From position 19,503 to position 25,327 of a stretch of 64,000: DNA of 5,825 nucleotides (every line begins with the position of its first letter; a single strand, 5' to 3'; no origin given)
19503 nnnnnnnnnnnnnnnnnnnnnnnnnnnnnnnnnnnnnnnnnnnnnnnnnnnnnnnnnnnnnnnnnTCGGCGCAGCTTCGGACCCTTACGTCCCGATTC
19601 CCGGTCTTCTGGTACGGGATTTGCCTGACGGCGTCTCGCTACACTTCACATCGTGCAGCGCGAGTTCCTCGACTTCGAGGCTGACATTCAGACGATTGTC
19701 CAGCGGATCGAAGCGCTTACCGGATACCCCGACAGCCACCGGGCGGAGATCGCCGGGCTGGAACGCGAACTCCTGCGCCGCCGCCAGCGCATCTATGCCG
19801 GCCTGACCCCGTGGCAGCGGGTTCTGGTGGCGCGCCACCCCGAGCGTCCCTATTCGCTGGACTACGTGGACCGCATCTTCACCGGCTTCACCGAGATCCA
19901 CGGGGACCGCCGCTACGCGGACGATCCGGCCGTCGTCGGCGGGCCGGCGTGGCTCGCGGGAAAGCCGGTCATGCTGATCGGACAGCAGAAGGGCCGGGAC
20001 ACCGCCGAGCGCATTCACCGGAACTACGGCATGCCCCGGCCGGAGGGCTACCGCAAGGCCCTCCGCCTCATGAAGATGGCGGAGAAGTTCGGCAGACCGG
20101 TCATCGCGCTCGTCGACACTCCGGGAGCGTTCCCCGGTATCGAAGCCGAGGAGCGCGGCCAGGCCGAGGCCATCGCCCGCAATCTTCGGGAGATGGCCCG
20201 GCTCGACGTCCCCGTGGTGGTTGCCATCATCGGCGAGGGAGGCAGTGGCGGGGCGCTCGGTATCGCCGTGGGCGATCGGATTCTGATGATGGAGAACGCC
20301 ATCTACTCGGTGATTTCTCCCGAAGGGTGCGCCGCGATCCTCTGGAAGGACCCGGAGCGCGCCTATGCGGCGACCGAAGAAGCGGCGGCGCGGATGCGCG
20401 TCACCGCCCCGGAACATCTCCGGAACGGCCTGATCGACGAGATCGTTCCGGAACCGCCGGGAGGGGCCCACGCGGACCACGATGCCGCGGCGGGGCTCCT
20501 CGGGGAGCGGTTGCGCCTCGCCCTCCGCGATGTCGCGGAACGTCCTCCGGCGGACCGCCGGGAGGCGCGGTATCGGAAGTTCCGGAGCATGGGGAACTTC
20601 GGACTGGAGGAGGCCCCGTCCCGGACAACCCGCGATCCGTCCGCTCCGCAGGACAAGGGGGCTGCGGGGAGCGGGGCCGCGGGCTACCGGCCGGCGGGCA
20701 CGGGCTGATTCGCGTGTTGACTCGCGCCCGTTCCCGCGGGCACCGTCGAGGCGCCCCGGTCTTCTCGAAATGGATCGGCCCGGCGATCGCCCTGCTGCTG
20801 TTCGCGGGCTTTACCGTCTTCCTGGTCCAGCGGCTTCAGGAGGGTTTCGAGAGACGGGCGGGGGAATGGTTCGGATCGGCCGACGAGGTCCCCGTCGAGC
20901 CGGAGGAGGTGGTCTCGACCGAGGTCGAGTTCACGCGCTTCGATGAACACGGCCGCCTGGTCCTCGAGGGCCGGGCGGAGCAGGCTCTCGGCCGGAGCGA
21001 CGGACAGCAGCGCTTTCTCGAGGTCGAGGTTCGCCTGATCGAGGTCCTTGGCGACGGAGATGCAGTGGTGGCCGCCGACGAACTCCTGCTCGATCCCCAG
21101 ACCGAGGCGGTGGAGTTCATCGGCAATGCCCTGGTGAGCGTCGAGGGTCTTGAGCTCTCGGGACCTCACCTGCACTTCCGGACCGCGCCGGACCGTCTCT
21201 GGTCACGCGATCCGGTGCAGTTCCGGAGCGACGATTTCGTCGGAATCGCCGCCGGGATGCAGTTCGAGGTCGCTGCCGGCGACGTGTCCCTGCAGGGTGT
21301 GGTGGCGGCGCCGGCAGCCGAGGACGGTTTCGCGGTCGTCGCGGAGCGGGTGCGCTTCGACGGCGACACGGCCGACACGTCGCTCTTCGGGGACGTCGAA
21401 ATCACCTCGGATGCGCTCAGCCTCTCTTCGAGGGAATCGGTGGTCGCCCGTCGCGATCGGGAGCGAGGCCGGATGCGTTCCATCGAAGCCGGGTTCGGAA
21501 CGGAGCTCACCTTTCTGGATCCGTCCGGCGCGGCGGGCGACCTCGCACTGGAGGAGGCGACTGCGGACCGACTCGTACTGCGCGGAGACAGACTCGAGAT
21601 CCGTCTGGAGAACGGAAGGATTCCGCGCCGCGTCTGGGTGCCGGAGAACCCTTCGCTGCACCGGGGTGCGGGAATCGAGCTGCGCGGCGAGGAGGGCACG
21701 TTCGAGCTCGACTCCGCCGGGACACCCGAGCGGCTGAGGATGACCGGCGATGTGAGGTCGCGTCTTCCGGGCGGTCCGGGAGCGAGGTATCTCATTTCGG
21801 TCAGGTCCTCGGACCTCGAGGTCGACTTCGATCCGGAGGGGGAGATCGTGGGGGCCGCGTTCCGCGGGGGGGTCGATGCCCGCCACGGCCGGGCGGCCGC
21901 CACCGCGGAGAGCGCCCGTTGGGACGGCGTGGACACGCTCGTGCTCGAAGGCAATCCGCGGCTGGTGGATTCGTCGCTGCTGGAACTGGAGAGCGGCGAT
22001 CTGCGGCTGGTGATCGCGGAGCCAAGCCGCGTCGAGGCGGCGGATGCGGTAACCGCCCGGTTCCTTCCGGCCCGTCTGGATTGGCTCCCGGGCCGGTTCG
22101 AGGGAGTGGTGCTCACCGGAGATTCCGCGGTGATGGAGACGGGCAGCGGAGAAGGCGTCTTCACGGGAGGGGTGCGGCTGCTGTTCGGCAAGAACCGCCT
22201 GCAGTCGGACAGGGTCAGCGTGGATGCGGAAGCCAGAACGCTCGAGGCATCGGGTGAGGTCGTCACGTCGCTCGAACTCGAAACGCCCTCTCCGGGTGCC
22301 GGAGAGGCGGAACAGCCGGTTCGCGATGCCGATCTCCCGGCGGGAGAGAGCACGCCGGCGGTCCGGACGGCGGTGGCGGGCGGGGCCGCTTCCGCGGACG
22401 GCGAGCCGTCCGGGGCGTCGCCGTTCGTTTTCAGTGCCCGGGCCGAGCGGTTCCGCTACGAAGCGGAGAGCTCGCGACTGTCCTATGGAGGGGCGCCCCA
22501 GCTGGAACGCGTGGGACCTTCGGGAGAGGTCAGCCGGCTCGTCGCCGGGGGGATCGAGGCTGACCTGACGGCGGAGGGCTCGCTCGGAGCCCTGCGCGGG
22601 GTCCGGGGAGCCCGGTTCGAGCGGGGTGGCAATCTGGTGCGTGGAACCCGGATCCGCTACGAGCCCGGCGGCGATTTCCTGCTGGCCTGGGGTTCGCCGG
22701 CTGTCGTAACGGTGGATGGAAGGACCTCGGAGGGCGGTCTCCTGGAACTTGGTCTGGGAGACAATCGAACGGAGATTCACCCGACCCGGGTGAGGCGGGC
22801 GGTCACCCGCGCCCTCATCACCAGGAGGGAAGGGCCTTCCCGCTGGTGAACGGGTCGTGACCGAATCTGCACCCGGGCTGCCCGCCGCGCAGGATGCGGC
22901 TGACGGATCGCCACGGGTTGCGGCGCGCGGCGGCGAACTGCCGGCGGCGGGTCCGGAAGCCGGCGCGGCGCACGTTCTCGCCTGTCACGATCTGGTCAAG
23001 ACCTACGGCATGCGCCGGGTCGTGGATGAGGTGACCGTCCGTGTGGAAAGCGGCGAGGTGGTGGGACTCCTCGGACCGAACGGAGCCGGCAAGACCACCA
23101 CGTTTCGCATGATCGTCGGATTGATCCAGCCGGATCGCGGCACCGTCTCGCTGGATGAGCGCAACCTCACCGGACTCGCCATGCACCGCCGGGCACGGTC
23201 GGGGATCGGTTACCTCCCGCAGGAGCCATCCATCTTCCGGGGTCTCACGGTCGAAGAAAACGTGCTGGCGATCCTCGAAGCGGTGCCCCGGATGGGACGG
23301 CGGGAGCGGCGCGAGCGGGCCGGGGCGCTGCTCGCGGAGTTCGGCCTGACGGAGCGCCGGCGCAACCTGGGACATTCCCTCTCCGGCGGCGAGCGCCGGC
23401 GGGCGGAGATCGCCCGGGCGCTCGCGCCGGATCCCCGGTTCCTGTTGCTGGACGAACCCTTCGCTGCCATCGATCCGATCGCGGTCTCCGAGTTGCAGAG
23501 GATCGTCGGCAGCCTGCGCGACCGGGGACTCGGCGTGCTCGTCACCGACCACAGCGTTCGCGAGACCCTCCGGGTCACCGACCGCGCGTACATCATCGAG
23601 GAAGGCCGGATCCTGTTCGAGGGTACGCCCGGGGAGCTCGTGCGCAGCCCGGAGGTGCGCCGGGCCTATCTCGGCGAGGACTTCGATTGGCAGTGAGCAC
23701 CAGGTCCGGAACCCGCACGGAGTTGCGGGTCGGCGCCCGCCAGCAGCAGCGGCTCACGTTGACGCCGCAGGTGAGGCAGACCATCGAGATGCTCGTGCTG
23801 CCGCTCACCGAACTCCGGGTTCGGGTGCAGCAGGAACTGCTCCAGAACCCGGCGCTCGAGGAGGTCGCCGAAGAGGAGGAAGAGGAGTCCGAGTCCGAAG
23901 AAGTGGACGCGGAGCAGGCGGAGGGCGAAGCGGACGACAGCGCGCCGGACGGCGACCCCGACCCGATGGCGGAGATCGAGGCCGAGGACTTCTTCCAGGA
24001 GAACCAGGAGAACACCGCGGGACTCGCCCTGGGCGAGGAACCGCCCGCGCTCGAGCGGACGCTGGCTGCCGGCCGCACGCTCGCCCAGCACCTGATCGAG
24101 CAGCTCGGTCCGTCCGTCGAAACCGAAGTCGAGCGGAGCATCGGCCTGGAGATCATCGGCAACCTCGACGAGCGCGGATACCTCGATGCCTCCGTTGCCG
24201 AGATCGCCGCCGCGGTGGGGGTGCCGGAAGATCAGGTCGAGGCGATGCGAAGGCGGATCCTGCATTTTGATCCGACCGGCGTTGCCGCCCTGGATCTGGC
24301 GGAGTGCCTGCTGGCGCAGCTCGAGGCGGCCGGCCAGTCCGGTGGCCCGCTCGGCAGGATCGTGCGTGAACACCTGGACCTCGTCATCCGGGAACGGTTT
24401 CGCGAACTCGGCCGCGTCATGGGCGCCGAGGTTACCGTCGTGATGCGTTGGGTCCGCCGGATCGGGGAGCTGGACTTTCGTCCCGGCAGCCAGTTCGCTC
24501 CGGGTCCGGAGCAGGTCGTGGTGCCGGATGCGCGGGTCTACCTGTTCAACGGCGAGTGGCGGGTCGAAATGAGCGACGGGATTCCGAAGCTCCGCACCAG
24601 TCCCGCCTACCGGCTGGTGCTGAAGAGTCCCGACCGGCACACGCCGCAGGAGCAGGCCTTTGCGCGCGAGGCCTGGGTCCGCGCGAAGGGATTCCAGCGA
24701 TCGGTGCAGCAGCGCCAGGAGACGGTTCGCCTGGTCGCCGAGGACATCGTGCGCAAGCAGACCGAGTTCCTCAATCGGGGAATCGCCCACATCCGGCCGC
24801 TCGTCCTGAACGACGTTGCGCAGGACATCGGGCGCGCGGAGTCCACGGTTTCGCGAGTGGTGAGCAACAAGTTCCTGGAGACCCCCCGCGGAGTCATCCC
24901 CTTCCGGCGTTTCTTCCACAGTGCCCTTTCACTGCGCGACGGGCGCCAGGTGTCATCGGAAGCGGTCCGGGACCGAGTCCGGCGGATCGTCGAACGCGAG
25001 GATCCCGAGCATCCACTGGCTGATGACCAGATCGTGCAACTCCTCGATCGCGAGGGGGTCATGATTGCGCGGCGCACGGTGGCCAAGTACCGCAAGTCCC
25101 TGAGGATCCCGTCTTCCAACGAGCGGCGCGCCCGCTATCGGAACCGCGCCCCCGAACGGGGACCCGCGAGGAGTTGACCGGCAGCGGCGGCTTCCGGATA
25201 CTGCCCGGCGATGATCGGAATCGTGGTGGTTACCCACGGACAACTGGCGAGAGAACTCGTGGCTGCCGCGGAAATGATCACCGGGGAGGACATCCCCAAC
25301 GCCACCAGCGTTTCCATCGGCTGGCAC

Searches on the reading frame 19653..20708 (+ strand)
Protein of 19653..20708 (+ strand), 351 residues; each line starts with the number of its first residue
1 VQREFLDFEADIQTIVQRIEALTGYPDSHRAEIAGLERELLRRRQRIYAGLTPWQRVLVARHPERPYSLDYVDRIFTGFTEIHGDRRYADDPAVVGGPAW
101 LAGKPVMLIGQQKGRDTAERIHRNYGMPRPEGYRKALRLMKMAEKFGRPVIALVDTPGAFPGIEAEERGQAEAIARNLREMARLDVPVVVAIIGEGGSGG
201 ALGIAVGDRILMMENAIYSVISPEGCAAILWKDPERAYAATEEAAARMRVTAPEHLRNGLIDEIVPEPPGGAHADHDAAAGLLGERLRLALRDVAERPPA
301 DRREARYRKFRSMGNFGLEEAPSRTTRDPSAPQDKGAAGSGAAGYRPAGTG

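Call 36: search_protein_families(library=pfam, proteins=[window:19653-20708:+], max_evalue=0.001)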
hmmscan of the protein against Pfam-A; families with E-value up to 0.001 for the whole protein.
window:19653-20708:+ (351 aa): 2 families
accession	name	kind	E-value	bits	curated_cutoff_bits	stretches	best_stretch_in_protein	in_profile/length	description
PF03255.19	ACCA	-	2e-131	438.2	23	1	6-314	2-310/310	Acetyl co-enzyme A carboxylase carboxyltransferase-like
PF01039.27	Carboxyl_trans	-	6.1e-15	55.3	22.3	1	87-243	279-429/493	Carboxyl transferase domain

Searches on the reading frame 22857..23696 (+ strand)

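Call 36: search_protein_families(library=pfam, proteins=[window:22857-23696:+], max_evalue=0.001)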
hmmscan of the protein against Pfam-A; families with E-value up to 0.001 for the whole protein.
window:22857-23696:+ (279 aa): 3 families
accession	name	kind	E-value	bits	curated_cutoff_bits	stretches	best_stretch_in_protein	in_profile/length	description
PF00005.33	ABC_tran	-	3.4e-36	125.3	25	1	57-203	2-137/137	ABC transporter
PF12399.14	BCA_ABC_TP_C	-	7.7e-09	35.4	25.5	1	251-277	1-27/27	Branched-chain amino acid ATP-binding cassette transporter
PF13304.12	AAA_21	-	1e-06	29.5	27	0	69-92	2-25/304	AAA domain, putative AbiEii toxin, Type IV TA system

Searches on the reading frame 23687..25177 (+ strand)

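Call 36: search_protein_families(library=pfam, proteins=[window:23687-25177:+], max_evalue=0.001)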
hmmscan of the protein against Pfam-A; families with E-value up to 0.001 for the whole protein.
window:23687-25177:+ (496 aa): 3 families
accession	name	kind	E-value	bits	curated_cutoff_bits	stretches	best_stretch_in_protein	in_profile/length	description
PF04552.19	Sigma54_DBD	-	3.6e-55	186.5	22.8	1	324-481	2-159/160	Sigma-54, DNA binding domain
PF04963.19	Sigma54_CBD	-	1.2e-44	152.7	22.9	1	123-308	3-185/185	Sigma-54 factor, core binding domain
PF00309.25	Sigma54_AID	-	3.9e-12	46.3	23.8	1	18-59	5-46/46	Sigma-54 factor, Activator interacting domain (AID)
